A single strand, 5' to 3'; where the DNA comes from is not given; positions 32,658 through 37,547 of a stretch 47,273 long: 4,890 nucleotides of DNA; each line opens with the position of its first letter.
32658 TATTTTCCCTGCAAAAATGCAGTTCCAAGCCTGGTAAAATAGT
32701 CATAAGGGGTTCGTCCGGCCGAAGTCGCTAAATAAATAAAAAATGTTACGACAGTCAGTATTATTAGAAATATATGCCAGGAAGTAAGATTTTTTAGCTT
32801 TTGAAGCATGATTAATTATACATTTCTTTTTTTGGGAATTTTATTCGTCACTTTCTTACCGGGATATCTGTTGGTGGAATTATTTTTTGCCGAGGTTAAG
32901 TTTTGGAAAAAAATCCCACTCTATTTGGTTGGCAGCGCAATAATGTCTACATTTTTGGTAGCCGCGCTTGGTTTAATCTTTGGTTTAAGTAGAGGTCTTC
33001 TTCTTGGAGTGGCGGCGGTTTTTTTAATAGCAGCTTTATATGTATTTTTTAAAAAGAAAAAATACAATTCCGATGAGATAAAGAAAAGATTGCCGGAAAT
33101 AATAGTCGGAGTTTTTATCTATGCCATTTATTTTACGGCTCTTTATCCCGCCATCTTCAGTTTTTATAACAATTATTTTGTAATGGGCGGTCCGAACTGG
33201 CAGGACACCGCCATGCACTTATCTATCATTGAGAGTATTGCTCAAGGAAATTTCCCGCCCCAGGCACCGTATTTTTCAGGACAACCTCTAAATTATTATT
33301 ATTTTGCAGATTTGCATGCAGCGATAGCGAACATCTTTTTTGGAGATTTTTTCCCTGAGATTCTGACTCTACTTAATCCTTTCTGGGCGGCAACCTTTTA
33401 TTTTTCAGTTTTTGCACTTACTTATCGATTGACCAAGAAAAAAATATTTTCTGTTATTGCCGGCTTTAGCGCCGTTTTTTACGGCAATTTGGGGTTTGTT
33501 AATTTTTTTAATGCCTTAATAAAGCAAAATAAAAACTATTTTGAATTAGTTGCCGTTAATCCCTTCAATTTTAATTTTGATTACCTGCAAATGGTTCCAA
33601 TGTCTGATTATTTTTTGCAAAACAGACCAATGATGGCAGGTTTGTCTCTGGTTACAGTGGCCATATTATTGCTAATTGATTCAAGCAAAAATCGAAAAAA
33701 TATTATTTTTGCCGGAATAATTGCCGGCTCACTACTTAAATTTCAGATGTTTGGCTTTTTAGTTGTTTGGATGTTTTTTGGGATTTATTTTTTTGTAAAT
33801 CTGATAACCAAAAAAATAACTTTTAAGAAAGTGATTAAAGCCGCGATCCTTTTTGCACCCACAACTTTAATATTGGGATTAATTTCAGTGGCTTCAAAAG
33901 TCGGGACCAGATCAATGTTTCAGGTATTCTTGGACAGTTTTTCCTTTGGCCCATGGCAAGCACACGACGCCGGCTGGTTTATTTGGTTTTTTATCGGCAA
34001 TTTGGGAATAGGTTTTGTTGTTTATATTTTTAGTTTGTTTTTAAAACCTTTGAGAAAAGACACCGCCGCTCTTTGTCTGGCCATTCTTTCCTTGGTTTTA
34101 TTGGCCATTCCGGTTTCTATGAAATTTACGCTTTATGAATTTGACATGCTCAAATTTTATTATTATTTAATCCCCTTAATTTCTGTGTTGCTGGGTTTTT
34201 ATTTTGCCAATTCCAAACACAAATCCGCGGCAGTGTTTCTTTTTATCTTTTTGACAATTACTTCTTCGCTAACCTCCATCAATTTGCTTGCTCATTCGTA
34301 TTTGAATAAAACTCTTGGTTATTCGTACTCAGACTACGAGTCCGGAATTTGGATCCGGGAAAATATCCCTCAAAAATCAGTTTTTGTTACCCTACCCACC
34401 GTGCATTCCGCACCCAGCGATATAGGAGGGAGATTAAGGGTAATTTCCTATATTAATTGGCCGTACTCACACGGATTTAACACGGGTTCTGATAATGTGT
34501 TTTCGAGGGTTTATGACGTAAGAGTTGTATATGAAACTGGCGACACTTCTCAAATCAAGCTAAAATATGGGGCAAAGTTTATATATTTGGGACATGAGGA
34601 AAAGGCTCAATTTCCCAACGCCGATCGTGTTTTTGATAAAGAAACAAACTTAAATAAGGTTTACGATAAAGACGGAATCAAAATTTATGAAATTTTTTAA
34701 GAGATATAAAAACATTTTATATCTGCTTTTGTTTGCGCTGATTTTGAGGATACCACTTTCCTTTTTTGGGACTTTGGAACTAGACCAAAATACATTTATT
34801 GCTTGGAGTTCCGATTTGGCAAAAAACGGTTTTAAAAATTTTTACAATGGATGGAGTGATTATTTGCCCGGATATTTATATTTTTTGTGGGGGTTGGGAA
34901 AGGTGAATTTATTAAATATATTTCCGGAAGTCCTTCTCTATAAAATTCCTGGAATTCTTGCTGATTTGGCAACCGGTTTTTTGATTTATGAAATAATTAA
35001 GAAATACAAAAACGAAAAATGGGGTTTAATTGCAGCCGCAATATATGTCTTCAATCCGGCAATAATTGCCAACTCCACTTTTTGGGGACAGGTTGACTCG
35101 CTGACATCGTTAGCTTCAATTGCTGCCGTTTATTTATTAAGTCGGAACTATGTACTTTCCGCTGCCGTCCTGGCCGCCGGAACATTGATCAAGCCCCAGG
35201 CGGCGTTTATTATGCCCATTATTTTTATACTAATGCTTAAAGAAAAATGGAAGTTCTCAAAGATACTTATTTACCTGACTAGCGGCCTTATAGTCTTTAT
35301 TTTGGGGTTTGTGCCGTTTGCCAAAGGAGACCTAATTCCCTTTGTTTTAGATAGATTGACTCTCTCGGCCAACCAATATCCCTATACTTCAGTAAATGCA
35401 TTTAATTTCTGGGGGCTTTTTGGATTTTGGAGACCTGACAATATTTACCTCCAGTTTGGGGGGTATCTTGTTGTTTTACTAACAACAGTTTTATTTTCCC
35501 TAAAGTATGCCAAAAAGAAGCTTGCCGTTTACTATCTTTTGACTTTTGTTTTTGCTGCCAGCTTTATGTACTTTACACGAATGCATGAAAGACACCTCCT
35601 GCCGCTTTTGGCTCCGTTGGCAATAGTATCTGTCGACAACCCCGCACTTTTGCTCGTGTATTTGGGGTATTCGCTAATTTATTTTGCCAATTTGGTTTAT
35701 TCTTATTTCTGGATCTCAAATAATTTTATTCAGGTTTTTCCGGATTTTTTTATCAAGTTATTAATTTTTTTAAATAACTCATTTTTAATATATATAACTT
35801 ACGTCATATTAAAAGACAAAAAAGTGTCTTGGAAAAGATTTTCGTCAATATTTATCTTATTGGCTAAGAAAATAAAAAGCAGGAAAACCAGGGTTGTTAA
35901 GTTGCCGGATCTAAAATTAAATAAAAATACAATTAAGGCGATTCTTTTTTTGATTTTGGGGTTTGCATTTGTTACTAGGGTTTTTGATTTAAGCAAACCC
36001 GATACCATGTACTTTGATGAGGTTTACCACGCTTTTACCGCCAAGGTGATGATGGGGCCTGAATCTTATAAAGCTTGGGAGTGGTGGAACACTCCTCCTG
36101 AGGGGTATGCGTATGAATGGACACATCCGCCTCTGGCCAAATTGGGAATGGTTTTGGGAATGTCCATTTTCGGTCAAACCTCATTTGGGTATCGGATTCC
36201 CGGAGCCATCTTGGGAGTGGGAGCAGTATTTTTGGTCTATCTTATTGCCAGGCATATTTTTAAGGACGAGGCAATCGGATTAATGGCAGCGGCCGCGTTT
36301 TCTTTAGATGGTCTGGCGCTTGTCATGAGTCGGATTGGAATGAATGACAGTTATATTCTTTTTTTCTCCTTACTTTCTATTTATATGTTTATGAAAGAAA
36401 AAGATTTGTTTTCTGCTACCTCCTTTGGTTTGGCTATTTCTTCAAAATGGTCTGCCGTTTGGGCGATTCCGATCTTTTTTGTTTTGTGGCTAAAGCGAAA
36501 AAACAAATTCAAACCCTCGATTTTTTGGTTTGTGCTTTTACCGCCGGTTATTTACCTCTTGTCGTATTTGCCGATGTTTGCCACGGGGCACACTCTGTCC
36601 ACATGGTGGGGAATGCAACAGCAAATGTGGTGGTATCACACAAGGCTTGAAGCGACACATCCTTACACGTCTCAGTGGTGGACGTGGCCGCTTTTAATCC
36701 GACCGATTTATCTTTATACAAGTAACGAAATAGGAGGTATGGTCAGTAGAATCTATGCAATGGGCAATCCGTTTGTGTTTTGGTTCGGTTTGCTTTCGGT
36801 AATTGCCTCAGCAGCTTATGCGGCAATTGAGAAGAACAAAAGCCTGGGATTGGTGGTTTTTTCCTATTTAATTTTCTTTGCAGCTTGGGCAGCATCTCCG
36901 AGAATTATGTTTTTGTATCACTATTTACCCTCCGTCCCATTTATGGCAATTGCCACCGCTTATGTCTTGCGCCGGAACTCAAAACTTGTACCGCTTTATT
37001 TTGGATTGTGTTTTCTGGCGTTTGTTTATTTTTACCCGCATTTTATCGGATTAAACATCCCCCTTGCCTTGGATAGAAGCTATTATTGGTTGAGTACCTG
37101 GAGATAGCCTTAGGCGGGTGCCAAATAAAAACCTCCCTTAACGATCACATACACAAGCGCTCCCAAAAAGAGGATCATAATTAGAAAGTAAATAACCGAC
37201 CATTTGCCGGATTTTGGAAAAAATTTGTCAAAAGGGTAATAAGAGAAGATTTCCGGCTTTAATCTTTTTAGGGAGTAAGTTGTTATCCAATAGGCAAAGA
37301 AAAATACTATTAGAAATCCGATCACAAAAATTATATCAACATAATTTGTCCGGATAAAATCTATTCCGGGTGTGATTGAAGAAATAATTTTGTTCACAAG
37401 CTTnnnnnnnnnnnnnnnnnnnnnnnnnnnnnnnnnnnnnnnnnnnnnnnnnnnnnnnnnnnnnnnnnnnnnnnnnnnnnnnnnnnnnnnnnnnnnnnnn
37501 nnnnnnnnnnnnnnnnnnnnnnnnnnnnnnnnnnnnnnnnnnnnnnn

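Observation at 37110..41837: PilN/PilO-like pair heads a seven-gene operon of surface proteins, with no pilM, ATPase, platform or pilin: candidate undescribed surface-assembly system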

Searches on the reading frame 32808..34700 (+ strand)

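Call 9: search_protein_families(library=pfam, max_evalue=0.001, proteins=[window:32808-34700:+])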
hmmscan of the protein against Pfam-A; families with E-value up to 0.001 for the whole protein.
window:32808-34700:+ (630 aa): 1 family
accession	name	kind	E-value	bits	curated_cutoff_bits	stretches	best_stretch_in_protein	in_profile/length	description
PF10060.15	DUF2298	-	4.9e-09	36.1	27.8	1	48-231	6-187/488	Uncharacterized membrane protein (DUF2298)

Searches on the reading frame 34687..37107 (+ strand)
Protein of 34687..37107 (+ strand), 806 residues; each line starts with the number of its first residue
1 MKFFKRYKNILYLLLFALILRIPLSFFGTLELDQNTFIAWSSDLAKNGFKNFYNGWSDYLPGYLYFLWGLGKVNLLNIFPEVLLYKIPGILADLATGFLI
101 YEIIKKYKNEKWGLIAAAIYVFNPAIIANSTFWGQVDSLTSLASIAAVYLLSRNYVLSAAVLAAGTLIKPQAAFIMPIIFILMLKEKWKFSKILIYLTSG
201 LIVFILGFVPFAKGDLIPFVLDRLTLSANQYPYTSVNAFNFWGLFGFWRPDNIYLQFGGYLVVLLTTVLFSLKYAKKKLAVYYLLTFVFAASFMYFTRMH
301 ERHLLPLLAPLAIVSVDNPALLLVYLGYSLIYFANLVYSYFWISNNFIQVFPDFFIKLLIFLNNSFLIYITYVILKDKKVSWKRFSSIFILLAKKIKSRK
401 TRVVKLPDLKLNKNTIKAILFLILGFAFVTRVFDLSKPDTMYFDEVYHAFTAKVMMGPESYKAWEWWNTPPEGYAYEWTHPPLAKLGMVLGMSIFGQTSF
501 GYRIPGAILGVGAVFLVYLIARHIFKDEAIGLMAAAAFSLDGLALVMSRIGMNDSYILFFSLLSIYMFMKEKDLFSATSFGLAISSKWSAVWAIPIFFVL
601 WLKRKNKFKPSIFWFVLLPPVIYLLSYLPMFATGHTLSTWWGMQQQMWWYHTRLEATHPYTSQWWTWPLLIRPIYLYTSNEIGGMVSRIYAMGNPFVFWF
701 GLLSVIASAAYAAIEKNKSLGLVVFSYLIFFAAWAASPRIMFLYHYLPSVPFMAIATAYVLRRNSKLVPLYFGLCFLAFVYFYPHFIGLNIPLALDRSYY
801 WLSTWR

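Call 10: search_protein_families(library=pfam, max_evalue=0.001, proteins=[window:34687-37107:+])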
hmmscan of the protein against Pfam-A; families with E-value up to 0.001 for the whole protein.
window:34687-37107:+ (806 aa): 3 families
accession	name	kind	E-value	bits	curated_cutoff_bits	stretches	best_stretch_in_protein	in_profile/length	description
PF13231.12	PMT_2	-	2.7e-18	67.1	26.1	2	480-618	2-148/160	Dolichyl-phosphate-mannose-protein mannosyltransferase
PF16192.10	PMT_4TMC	-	3e-16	60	32.4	1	637-805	2-202/202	C-terminal four TMM region of protein-O-mannosyltransferase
PF02366.24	PMT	-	2.9e-12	47.1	22.7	1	424-604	4-204/245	Dolichyl-phosphate-mannose-protein mannosyltransferase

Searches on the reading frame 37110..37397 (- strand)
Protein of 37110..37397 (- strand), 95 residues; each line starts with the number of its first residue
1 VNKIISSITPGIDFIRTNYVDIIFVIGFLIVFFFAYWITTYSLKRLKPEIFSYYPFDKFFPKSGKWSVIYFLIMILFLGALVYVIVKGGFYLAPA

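Call 5: search_protein_families(library=pfam, max_evalue=1, proteins=[window:37110-37397:-])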
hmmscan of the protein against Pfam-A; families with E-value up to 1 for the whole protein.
window:37110-37397:- (95 aa): 2 families
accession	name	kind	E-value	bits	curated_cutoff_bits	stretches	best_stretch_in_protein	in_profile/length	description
PF09991.14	DUF2232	-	0.00056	19.6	27.8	1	22-80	163-222/290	Predicted membrane protein (DUF2232)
PF06305.16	LapA_dom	-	0.0081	16.5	28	1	22-45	25-51/64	Lipopolysaccharide assembly protein A domain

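Call 6: search_protein_families(library=ncbifam, max_evalue=1, proteins=[window:37110-37397:-])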
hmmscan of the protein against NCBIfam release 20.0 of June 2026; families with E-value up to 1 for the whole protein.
window:37110-37397:- (95 aa): 2 families
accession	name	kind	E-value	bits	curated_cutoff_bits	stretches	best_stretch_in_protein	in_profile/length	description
NF053600.1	MbhI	equivalog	0.06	13.8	95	0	63-89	3-29/97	membrane-bound hydrogenase complex subunit MbhI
NF045624.1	filament_FraC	equivalog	0.33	10.9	100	1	25-83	49-103/170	filament integrity protein FraC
